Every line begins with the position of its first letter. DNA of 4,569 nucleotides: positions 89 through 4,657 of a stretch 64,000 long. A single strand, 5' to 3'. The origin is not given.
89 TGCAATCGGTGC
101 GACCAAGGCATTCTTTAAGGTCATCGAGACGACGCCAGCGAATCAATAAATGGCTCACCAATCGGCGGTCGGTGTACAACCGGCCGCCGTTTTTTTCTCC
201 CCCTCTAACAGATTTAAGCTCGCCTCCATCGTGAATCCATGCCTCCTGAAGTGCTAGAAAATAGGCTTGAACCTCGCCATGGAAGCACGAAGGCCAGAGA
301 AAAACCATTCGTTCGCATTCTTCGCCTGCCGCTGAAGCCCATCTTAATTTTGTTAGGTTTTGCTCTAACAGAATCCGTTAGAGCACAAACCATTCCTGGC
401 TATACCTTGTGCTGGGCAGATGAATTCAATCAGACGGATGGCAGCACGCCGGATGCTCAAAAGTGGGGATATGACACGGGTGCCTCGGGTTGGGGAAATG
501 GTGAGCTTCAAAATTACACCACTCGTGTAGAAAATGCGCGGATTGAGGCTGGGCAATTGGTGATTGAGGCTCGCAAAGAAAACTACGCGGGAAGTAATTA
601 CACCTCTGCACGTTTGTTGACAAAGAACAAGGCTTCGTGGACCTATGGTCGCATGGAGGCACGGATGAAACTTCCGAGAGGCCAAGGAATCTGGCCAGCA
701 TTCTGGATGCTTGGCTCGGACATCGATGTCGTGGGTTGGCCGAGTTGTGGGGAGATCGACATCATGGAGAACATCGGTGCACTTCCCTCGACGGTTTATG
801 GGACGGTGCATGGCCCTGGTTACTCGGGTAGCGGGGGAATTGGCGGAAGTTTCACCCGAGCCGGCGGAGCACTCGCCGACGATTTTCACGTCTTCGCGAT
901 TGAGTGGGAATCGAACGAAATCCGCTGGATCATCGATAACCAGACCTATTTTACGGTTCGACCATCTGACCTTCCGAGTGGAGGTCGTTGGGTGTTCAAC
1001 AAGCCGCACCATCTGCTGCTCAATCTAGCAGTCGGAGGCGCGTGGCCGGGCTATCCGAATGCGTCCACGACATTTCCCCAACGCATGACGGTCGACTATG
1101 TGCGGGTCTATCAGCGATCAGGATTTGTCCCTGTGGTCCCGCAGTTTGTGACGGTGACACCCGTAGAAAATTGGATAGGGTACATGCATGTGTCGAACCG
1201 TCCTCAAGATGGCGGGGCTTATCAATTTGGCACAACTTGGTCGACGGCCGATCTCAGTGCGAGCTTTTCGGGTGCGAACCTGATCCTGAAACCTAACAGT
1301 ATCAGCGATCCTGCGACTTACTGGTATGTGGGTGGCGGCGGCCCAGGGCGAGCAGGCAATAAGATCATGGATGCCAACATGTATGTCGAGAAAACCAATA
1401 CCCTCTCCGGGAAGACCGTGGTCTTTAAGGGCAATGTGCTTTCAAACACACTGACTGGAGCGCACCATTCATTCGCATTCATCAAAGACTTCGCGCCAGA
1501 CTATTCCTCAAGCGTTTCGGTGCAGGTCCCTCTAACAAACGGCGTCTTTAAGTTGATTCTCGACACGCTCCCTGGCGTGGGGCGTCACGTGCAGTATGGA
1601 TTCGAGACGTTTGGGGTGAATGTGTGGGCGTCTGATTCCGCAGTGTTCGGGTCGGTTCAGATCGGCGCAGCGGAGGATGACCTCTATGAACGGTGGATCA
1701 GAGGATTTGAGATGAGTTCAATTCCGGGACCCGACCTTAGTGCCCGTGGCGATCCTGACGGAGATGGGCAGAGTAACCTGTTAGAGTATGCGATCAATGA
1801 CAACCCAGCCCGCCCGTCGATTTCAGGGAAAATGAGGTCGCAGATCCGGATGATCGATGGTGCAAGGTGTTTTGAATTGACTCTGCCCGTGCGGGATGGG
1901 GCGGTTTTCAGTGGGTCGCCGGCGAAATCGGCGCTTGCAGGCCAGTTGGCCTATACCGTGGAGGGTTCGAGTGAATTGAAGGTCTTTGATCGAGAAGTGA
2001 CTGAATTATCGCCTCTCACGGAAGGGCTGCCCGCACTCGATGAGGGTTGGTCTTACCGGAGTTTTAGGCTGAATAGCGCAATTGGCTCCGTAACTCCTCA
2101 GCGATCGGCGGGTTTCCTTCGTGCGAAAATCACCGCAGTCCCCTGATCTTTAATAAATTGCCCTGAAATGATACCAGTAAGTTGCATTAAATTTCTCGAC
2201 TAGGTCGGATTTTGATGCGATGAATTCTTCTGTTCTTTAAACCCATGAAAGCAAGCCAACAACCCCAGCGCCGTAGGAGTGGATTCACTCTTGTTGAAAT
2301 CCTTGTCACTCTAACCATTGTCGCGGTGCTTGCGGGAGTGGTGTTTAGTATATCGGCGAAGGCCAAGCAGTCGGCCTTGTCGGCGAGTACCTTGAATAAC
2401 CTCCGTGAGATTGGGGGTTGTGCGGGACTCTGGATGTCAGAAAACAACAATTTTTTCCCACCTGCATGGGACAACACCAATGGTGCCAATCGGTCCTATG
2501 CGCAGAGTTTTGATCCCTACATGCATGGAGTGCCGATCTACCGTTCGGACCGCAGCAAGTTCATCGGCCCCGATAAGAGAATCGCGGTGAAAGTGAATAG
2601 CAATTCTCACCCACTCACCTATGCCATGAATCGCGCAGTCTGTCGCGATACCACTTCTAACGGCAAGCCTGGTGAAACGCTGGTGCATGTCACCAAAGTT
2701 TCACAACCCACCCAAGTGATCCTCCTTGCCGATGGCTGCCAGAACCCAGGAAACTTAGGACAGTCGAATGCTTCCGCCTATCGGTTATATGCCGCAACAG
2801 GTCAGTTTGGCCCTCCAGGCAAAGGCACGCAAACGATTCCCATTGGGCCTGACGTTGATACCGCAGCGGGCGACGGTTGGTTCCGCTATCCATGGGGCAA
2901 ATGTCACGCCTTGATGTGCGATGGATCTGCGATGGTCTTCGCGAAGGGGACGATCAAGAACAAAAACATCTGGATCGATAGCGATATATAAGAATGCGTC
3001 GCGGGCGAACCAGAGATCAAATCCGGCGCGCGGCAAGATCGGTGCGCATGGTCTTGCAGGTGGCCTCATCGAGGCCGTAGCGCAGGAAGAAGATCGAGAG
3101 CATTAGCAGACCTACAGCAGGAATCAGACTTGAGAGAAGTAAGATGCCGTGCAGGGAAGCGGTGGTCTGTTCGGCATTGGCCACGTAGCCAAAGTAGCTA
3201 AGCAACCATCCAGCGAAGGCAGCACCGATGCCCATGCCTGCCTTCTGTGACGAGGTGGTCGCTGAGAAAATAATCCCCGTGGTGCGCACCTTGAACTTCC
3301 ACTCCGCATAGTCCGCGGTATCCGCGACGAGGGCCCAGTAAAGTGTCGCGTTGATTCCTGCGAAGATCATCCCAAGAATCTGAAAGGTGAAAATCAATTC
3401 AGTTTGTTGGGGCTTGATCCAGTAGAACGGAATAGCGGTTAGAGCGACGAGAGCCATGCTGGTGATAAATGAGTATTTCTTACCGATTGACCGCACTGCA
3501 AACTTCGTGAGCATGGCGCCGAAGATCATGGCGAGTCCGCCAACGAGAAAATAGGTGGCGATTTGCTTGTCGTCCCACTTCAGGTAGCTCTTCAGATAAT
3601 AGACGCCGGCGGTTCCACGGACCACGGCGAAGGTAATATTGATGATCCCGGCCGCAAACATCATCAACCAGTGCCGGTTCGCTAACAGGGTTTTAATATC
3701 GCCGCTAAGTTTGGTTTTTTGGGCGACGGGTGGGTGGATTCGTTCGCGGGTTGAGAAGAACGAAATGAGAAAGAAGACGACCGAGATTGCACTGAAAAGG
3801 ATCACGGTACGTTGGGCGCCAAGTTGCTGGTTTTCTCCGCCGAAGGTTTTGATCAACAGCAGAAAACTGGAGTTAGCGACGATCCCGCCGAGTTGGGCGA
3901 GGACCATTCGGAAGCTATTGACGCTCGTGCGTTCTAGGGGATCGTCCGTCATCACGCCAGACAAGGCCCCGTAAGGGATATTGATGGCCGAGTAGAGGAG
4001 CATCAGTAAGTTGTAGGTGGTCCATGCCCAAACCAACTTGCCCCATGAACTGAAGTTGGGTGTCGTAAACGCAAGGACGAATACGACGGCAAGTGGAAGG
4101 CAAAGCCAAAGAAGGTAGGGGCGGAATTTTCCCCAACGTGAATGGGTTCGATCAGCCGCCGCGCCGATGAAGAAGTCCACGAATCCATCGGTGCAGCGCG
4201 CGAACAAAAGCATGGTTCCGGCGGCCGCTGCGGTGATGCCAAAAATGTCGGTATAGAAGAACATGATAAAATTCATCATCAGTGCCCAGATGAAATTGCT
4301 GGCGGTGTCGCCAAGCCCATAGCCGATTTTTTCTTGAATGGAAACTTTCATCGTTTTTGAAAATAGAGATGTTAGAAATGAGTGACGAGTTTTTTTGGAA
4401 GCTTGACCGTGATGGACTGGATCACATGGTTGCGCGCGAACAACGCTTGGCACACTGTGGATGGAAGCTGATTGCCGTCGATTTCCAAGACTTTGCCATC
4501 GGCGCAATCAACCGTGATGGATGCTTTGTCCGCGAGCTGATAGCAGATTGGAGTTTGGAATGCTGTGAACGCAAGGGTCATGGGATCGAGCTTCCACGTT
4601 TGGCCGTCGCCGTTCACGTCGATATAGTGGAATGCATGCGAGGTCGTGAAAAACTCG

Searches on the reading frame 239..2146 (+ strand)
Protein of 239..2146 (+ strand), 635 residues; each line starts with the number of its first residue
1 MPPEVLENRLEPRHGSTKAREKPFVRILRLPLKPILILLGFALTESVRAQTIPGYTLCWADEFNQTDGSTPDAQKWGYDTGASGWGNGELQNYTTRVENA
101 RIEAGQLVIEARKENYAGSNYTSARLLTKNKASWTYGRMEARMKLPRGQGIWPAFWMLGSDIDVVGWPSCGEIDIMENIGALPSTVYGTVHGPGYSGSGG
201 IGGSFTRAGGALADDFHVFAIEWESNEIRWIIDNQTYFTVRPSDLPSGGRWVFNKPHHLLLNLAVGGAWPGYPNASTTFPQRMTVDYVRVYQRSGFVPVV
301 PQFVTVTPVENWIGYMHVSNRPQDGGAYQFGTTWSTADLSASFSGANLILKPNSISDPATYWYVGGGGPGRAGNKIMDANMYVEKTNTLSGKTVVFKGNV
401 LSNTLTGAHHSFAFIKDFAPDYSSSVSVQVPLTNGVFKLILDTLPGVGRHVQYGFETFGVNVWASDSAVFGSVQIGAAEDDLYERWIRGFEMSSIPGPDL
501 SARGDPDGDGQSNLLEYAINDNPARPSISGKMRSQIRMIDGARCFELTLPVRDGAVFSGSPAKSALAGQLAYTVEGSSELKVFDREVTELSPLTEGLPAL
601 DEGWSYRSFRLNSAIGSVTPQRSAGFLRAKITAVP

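Call 73: search_protein_families(library=pfam, proteins=[window:239-2146:+], max_evalue=0.0001)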
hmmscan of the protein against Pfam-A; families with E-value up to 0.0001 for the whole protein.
window:239-2146:+ (635 aa): 2 families
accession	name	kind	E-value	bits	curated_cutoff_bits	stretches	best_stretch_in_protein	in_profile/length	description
PF00722.28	Glyco_hydro_16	-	3e-26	92.4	22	1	93-288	7-174/175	Glycosyl hydrolases family 16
PF03935.22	SKN1_KRE6_Sbg1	-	1.5e-17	63.7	30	2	214-295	363-453/501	Beta-glucan synthesis-associated protein SKN1/KRE6/Sbg1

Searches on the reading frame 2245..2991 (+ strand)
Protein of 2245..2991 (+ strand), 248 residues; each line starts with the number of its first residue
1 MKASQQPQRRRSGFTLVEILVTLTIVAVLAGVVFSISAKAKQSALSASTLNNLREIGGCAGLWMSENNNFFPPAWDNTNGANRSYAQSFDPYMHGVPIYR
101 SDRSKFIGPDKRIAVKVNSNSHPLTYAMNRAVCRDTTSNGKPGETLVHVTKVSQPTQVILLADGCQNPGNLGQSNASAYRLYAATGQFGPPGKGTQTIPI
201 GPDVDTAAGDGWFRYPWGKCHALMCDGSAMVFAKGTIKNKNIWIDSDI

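Call 73: search_protein_families(library=pfam, proteins=[window:2245-2991:+], max_evalue=0.0001)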
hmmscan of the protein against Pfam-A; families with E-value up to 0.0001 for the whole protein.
window:2245-2991:+ (248 aa): 1 family
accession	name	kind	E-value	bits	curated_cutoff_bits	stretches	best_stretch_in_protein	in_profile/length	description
PF07963.17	N_methyl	-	2.5e-08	33.6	21.2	1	9-34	2-27/27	Prokaryotic N-terminal methylation motif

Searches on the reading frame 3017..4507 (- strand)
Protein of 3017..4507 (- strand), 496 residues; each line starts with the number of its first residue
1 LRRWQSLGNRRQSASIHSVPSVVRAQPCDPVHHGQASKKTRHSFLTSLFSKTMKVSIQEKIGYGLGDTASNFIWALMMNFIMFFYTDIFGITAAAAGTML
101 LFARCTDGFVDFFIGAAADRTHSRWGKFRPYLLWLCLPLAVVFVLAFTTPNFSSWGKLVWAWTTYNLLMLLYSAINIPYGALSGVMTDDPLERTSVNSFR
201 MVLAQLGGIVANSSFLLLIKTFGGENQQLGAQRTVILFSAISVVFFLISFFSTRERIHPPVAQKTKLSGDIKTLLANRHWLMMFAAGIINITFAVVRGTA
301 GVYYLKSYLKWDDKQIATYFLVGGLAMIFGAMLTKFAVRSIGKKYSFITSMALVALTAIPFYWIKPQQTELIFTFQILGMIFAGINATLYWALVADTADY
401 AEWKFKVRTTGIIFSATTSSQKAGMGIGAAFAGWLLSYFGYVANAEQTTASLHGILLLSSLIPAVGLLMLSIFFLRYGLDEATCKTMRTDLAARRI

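Call 73: search_protein_families(library=pfam, proteins=[window:3017-4507:-], max_evalue=0.0001)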
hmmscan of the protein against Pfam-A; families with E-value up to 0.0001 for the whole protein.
window:3017-4507:- (496 aa): 2 families
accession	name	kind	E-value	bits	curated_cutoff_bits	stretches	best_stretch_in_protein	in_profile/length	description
PF13347.12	MFS_2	-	2.7e-87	293.5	27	1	62-481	1-427/427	MFS/sugar transport protein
PF07690.21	MFS_1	-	1.5e-12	47.5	33.4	1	75-399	14-326/347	Major Facilitator Superfamily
